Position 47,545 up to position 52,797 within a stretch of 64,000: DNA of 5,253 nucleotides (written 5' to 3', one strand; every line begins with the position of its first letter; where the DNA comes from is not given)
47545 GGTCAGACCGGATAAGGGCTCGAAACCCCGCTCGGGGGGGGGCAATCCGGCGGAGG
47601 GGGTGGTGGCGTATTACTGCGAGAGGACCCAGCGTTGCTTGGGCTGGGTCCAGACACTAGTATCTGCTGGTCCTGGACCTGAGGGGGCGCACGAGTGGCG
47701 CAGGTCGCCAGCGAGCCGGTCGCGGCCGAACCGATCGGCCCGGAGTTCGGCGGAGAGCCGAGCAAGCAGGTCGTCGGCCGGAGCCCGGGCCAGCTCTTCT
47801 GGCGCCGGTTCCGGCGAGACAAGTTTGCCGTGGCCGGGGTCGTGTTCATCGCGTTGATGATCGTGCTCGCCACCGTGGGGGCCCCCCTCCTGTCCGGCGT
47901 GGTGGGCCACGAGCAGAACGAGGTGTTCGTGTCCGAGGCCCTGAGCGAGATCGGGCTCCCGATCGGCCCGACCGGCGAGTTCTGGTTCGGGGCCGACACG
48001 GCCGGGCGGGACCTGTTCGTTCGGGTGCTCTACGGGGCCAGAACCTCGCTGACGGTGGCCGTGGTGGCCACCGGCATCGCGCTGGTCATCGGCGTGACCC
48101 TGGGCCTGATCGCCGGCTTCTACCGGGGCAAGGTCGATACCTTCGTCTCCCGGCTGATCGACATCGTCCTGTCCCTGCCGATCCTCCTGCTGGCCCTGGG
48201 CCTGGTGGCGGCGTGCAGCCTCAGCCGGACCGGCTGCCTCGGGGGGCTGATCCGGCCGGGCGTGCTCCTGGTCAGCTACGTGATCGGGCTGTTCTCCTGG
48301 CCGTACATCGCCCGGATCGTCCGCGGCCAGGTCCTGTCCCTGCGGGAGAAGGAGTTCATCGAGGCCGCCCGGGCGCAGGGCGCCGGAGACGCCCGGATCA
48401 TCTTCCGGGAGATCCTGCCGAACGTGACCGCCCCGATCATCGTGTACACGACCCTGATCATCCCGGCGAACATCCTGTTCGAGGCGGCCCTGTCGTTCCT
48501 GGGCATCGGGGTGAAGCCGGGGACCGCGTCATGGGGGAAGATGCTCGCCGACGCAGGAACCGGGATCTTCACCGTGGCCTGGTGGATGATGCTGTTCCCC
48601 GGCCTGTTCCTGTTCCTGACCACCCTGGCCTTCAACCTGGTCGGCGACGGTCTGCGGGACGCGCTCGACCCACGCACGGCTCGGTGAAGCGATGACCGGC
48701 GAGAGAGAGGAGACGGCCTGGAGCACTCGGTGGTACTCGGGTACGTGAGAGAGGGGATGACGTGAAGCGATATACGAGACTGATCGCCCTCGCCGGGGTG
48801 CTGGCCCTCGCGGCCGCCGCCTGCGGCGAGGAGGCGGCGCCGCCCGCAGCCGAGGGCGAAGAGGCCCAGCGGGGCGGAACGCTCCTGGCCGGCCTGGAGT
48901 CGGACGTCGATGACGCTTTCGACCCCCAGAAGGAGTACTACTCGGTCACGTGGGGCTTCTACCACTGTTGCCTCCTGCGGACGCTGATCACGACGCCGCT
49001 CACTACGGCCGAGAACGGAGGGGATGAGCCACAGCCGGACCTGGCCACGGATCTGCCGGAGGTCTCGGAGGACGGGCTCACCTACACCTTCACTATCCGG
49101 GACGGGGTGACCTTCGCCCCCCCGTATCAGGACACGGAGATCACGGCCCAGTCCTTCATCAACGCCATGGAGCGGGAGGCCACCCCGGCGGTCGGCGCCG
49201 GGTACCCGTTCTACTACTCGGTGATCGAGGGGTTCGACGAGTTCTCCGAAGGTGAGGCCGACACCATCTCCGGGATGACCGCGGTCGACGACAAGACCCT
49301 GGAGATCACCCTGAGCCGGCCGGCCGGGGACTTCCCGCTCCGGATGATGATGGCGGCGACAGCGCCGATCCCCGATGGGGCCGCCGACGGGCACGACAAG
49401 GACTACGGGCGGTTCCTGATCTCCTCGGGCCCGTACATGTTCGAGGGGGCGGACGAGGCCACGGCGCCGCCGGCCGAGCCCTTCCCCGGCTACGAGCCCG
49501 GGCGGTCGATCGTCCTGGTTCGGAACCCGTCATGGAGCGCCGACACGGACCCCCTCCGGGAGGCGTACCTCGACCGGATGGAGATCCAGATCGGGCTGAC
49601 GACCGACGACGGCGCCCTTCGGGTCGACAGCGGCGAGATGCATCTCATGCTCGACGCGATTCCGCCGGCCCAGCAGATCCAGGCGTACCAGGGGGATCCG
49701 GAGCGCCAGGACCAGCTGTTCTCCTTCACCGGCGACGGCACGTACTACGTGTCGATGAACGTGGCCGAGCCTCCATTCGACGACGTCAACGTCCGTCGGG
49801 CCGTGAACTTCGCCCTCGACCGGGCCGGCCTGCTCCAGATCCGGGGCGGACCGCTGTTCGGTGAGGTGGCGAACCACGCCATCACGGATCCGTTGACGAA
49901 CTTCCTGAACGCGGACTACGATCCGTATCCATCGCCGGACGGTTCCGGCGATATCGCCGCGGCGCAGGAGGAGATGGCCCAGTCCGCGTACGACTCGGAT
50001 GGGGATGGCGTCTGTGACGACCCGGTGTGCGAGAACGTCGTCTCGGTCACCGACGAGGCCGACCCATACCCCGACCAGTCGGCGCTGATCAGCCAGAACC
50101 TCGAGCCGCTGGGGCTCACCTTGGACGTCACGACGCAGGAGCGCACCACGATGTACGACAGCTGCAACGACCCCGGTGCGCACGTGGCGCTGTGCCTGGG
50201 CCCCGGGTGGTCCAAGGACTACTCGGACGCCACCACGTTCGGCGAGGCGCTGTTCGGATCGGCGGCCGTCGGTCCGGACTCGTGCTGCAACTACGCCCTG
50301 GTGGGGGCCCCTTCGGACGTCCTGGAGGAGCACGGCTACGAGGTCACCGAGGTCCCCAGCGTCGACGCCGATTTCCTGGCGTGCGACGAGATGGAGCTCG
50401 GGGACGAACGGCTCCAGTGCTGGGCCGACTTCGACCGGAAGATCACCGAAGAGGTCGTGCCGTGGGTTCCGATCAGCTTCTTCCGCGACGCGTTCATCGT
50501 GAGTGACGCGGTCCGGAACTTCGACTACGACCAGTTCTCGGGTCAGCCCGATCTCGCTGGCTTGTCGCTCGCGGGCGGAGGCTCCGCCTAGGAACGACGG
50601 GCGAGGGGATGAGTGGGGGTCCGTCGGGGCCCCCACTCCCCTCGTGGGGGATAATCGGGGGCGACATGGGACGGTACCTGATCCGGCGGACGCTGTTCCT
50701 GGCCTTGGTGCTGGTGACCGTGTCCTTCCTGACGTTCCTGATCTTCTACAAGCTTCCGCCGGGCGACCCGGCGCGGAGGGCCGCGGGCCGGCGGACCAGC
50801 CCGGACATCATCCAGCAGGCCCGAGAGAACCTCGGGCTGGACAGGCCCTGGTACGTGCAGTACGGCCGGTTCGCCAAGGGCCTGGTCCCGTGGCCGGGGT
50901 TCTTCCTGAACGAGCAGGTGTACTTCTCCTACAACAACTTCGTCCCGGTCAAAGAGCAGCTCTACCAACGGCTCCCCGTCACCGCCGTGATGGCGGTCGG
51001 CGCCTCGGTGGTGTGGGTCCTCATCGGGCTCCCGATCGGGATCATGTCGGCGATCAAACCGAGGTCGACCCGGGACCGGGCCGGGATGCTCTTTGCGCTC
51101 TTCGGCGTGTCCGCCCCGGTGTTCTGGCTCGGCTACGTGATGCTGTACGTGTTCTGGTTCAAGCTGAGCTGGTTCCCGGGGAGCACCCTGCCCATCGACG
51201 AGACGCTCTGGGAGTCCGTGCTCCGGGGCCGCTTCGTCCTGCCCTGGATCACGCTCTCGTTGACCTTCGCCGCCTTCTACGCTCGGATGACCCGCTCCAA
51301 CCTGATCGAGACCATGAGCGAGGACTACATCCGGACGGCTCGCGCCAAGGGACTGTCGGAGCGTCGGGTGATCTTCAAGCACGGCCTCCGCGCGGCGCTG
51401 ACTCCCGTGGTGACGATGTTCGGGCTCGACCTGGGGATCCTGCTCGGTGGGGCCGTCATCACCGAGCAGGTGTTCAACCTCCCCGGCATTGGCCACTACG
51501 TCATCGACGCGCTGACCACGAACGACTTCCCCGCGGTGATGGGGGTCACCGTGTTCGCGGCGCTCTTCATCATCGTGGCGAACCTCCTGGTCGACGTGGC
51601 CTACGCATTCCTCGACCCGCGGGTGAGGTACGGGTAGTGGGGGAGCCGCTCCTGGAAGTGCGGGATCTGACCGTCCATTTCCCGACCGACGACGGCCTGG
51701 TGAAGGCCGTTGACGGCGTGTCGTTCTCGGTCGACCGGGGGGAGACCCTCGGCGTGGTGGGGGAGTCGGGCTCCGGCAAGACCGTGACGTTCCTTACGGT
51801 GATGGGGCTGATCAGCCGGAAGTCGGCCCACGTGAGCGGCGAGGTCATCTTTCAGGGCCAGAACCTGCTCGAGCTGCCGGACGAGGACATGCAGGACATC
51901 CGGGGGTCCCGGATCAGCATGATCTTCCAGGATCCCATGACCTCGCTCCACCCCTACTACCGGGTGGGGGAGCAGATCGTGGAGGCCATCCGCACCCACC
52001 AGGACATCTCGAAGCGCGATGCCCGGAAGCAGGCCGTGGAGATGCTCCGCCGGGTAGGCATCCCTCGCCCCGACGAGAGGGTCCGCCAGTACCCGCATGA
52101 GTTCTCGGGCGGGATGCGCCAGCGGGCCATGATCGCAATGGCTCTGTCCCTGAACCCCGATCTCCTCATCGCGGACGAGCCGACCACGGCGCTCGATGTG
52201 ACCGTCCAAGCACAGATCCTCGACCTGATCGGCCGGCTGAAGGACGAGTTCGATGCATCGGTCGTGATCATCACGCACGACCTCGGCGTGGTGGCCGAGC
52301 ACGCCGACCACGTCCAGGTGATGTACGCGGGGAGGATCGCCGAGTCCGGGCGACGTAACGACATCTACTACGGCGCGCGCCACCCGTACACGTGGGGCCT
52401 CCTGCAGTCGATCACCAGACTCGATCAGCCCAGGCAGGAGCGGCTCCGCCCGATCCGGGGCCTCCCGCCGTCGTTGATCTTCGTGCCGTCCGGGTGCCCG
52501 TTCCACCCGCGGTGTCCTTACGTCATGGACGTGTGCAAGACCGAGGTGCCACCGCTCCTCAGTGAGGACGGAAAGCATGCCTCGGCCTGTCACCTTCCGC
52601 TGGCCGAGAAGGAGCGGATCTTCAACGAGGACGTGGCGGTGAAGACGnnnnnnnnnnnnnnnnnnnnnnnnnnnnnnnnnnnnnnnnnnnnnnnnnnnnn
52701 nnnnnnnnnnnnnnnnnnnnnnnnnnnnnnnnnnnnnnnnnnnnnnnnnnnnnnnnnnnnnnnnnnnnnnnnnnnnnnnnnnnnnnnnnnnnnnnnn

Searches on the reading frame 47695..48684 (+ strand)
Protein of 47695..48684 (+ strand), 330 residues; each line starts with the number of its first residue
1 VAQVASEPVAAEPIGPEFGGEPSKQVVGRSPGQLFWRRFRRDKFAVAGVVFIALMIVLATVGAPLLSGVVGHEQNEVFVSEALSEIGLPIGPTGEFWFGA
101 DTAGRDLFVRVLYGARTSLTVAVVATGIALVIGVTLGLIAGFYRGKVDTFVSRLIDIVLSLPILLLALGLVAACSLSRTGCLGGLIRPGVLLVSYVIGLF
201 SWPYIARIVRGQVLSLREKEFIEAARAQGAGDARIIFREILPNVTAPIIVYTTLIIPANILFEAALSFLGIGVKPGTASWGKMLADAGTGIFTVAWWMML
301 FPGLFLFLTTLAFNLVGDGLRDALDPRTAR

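Call 11: search_protein_families(library=pfam, proteins=[window:47695-48684:+], max_evalue=0.001)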
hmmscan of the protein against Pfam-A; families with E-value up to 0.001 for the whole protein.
window:47695-48684:+ (330 aa): 2 families
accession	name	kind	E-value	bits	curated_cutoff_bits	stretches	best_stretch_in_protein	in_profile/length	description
PF00528.27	BPD_transp_1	-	4.3e-31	108.5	26.4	1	133-329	1-183/184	Binding-protein-dependent transport system inner membrane component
PF12911.12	OppC_N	-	1.2e-10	41.6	23.9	1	30-67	1-37/53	N-terminal TM domain of oligopeptide transport permease C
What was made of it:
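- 47695..48687 (+): dppC-type permease gene (OppC_N plus BPD_transp_1), the expected membrane partner of DppF. Pfam (call 11).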

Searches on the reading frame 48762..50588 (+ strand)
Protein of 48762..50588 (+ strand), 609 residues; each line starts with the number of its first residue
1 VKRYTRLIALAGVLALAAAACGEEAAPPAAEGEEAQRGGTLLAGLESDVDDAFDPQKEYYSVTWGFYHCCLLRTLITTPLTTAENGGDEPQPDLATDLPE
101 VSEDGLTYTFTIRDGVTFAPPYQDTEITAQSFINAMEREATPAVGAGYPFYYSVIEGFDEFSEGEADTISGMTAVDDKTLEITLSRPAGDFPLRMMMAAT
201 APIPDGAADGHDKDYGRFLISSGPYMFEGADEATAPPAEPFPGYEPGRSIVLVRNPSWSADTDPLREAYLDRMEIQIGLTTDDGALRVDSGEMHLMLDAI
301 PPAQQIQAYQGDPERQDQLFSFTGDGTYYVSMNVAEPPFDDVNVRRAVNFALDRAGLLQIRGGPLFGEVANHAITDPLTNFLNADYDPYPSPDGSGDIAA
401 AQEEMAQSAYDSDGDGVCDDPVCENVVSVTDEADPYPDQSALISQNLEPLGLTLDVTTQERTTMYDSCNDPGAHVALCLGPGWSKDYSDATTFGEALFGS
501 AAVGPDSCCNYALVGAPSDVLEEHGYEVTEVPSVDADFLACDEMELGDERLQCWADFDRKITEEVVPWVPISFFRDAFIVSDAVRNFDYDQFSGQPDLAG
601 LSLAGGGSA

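Call 11: search_protein_families(library=pfam, proteins=[window:48762-50588:+], max_evalue=0.001)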
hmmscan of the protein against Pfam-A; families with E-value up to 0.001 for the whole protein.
window:48762-50588:+ (609 aa): 1 family
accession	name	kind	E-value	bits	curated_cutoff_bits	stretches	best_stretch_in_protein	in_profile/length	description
PF00496.27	SBP_bac_5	-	2.7e-56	191.7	32.4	1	89-502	1-365/368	Bacterial extracellular solute-binding proteins, family 5 Middle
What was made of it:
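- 48762..50591 (+): Family-5 substrate-binding protein gene with a lipoprotein-like N-terminus. Pfam SBP_bac_5 (call 11).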

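Call 64: search_protein_families(library=ncbifam, proteins=[window:48762-50588:+], max_evalue=0.00001)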
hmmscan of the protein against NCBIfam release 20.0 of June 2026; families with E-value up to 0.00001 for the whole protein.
window:48762-50588:+ (609 aa): 8 families
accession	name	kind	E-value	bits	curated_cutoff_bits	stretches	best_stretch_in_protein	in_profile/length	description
NF045467.1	Opp4A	equivalog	3.8e-18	65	650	1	32-186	28-170/556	oligopeptide ABC transporter substrate-binding protein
NF011684.0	PRK15104.1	equivalog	2.5e-14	52.9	947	1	90-498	82-457/543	oligopeptide ABC transporter substrate-binding protein OppA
NF011942.0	PRK15413.1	equivalog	1.2e-12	47.3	594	1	100-231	80-194/512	glutathione ABC transporter substrate-binding protein GsiB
NF007287.0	PRK09755.1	equivalog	9.5e-11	41.2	1098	0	91-211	77-196/535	ABC transporter substrate-binding protein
NF043070.1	DppA_dipep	equivalog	1.8e-10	40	1005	1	82-198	66-181/535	dipeptide ABC transporter periplasmic-binding protein DppA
TIGR04028.1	SBP_KPN_01854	hypoth_equivalog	9.2e-09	34.4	468.5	1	58-470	12-393/509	TIGR04028 family ABC transporter substrate-binding protein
NF011689.0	PRK15109.1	equivalog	6.1e-07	28.5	560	1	92-359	81-329/547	ABC transporter substrate-binding protein SapA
TIGR02294.1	nickel_nikA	equivalog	1.2e-06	27.3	393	0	75-119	34-76/501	nickel ABC transporter substrate-binding protein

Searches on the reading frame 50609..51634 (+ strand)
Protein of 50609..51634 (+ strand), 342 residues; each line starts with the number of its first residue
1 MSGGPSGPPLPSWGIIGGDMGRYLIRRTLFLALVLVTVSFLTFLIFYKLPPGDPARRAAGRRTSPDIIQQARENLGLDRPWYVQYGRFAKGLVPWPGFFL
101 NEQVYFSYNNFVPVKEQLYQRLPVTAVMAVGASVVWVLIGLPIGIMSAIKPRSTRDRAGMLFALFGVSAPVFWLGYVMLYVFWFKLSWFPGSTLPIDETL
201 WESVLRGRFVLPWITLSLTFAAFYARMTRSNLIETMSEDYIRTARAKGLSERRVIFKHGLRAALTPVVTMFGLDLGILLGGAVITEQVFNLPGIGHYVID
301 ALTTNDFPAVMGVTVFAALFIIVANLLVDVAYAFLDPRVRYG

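Call 11: search_protein_families(library=pfam, proteins=[window:50609-51634:+], max_evalue=0.001)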
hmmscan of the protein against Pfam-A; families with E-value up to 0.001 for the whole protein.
window:50609-51634:+ (342 aa): 2 families
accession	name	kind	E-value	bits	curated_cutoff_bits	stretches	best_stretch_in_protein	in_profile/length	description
PF00528.27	BPD_transp_1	-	8.6e-43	146.6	26.4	1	140-340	1-183/184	Binding-protein-dependent transport system inner membrane component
PF19300.4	BPD_transp_1_N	-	3.2e-18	66.4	23.8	1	20-128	1-113/114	Binding-prot-dependent transport system membrane comp, N-term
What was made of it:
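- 50609..51637 (+): dppB-type permease gene. Pfam BPD_transp_1_N plus BPD_transp_1 (call 11).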

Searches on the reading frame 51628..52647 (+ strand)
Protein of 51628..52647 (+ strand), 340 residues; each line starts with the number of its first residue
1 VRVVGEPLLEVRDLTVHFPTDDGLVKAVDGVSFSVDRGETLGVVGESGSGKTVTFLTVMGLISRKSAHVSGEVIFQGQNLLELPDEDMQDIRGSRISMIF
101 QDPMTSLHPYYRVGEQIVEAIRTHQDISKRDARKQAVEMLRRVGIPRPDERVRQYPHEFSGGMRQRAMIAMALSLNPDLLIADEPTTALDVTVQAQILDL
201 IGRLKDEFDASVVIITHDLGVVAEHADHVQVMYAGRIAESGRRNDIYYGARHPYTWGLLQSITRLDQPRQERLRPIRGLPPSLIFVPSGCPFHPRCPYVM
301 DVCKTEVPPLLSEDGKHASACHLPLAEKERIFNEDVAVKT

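Call 11: search_protein_families(library=pfam, proteins=[window:51628-52647:+], max_evalue=0.001)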
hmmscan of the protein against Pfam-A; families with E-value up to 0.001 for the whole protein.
window:51628-52647:+ (340 aa): 4 families
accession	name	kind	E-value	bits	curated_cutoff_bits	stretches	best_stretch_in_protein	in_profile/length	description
PF00005.33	ABC_tran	-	7.2e-29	101.6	25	1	29-187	2-137/137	ABC transporter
PF08352.17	oligo_HPY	-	1.1e-18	67.8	27.1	1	239-303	2-65/65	Oligopeptide/dipeptide transporter, C-terminal region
PF13304.12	AAA_21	-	3.1e-06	27.9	27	1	147-222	200-303/304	AAA domain, putative AbiEii toxin, Type IV TA system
PF02463.25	SMC_N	-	2.9e-05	24.1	40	1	42-232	28-212/220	RecF/RecN/SMC N terminal domain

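Call 64: search_protein_families(library=ncbifam, proteins=[window:51628-52647:+], max_evalue=0.00001)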
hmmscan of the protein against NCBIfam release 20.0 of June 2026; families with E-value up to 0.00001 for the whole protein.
window:51628-52647:+ (340 aa): 179 families (the best 25 are shown)
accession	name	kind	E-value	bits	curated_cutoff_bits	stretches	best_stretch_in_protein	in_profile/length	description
NF007010.1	PRK09473.1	subfamily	3.1e-121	404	575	1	8-325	1-315/318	oligopeptide ABC transporter ATP-binding protein OppD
NF008246.0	PRK11022.1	equivalog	6e-106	354.2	541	1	8-329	3-322/326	dipeptide ABC transporter ATP-binding protein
NF043079.1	MMSYN1_0167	equivalog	9.2e-103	344.9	740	2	86-318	298-529/561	oligopeptide ABC transporter ATP-binding protein OppD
NF007613.0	PRK10261.1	equivalog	3e-87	293.5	1077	1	8-267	12-277/623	glutathione ABC transporter ATP-binding protein GsiA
NF008453.0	PRK11308.1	subfamily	8.6e-84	281.6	408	1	7-323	11-325/334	dipeptide ABC transporter ATP-binding protein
NF011713.0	PRK15134.1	equivalog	4.4e-82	276.4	834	1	6-263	3-261/529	microcin C ABC transporter ATP-binding protein YejF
NF011659.0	PRK15079.1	equivalog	6.4e-76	255.2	540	1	9-321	12-328/334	murein tripeptide/oligopeptide ABC transporter ATP binding protein OppF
NF043071.1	DppF_dipep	equivalog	3.2e-75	253.6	660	1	7-321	12-324/331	dipeptide ABC transporter ATP-binding subunit DppF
NF047576.1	opine_ATP_CntF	equivalog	1.7e-74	250.4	385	1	8-267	2-258/264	staphylopine uptake ABC transporter ATP-binding protein CntF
NF047578.1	opine_ATP_CntD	equivalog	3.5e-73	246.1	380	1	8-267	2-258/266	staphylopine uptake ABC transporter ATP-binding protein CntD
TIGR02770.1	nickel_nikD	equivalog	2.5e-72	243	318.7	1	28-260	2-227/230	nickel import ATP-binding protein NikD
NF011674.0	PRK15093.1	equivalog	2.6e-72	243.8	627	1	7-327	2-327/330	putrescine export ABC transporter ATP-binding protein SapD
NF043078.1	MMSYN1_0168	equivalog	3.7e-55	187.7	800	2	124-271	460-605/649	oligopeptide ABC transporter ATP-binding protein OppF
TIGR02769.1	nickel_nikE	equivalog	3.6e-48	164.4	332.55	1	24-263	23-254/265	nickel import ATP-binding protein NikE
NF007739.0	PRK10419.1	subfamily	1.9e-43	148.9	354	1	26-240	26-233/268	nickel ABC transporter ATP-binding protein NikE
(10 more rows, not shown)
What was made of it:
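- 51637..52650 (+): dppD/oppD-type ATPase gene, 337 aa, with no insert. Pfam and NCBIfam match in a single uninterrupted stretch (calls 11, 64).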
